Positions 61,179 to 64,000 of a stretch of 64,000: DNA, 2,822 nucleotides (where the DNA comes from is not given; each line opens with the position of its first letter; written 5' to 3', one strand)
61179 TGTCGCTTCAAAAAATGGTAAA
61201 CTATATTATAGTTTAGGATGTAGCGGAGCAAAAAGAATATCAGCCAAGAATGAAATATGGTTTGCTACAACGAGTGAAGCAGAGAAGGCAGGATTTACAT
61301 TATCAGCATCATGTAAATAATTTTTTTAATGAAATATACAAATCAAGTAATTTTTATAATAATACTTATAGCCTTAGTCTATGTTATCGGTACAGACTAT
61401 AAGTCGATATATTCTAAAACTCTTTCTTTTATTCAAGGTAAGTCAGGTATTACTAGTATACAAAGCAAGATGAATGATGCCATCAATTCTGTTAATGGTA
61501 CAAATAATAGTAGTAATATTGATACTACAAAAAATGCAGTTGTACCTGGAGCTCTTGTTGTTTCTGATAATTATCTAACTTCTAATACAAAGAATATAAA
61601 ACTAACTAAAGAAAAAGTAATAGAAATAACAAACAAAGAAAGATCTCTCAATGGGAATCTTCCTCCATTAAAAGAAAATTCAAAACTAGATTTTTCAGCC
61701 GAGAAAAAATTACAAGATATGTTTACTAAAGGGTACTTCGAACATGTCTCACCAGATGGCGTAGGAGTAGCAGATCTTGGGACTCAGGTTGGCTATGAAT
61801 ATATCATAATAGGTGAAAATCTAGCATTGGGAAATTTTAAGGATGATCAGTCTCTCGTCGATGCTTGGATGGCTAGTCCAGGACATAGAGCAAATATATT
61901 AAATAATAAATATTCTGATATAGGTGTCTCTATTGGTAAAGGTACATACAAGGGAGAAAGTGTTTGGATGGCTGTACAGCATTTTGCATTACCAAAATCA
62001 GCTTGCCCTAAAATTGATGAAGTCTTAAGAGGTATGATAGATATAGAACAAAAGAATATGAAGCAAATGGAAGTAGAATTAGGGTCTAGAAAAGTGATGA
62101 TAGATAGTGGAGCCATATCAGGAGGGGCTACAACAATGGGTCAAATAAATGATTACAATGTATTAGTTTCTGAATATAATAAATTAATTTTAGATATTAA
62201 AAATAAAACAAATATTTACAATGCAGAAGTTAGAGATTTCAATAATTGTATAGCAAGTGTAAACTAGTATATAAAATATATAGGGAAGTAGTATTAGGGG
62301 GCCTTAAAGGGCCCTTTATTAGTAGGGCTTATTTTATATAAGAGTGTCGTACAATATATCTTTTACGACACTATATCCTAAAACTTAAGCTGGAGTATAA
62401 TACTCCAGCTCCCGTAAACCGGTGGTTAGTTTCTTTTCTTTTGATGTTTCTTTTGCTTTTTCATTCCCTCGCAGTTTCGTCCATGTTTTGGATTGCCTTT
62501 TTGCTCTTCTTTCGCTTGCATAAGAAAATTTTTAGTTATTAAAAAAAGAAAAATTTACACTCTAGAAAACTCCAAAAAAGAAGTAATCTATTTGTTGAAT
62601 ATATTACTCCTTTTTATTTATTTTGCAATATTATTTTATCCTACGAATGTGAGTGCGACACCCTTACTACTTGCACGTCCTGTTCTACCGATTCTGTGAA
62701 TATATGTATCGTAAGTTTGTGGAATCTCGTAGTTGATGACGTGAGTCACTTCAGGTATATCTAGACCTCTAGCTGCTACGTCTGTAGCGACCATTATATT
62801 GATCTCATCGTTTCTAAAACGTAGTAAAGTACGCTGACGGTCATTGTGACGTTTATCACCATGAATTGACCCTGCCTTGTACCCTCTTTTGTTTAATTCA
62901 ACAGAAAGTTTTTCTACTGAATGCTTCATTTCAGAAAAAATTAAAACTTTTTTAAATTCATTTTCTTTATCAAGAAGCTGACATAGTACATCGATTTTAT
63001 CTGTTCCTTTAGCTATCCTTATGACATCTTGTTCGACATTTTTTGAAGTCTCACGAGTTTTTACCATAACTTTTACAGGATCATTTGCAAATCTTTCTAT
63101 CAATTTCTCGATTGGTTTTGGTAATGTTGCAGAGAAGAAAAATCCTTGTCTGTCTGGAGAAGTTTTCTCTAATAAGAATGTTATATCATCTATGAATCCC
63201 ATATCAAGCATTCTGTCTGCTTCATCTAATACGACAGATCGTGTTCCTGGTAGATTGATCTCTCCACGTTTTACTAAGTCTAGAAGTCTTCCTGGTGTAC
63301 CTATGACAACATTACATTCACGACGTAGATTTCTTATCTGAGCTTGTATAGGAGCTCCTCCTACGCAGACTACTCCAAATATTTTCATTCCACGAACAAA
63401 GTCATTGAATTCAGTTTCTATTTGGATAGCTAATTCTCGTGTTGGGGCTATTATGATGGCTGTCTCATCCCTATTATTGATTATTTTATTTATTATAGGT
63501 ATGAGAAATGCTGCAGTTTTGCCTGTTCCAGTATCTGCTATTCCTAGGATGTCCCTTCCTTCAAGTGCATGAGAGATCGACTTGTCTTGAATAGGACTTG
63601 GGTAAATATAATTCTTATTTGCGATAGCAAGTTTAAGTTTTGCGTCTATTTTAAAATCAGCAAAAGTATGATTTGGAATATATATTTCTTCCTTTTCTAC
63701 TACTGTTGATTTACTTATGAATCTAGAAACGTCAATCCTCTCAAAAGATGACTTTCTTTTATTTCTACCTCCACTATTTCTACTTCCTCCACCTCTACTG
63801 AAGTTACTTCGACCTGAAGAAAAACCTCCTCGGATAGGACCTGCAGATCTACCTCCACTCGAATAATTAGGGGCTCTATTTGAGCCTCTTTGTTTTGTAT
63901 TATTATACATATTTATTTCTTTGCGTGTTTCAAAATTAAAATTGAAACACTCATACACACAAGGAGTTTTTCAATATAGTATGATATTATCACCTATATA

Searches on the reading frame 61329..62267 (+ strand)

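Call 45: search_protein_families(library=pfam, proteins=[window:61329-62267:+], max_evalue=0.001)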
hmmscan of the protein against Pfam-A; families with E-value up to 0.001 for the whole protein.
window:61329-62267:+ (312 aa): 1 family
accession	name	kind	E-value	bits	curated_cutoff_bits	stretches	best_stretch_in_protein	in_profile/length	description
PF00188.32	CAP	-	1.4e-13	52.2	21.1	1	101-217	4-115/117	Cysteine-rich secretory protein family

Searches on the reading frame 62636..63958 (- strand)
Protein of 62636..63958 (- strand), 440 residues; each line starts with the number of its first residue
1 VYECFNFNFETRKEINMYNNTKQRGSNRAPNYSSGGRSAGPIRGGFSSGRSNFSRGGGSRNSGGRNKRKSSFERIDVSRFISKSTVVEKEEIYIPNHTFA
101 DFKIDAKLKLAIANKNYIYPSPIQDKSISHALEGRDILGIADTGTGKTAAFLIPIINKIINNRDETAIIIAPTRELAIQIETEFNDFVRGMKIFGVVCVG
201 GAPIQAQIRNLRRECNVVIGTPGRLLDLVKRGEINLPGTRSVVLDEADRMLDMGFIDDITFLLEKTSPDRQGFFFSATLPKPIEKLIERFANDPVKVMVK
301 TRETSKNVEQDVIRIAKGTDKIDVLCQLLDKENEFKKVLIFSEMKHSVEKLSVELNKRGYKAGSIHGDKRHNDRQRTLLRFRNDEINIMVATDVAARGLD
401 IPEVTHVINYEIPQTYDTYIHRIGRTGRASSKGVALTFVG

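Call 45: search_protein_families(library=pfam, proteins=[window:62636-63958:-], max_evalue=0.001)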
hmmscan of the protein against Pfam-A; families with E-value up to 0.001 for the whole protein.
window:62636-63958:- (440 aa): 4 families
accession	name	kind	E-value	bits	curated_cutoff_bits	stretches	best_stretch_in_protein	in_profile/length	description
PF00270.35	DEAD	-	1.6e-46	158.5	26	1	121-285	1-166/167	DEAD/DEAH box helicase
PF00271.37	Helicase_C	-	1.1e-34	119.5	23.5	1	320-429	1-109/110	Helicase conserved C-terminal domain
PF04851.21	ResIII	-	5.7e-07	30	22.5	1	140-253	29-140/164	Type III restriction enzyme, res subunit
PF16203.11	ERCC3_RAD25_C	-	2.4e-06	27.5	27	1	331-411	56-132/248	ERCC3/RAD25/XPB C-terminal helicase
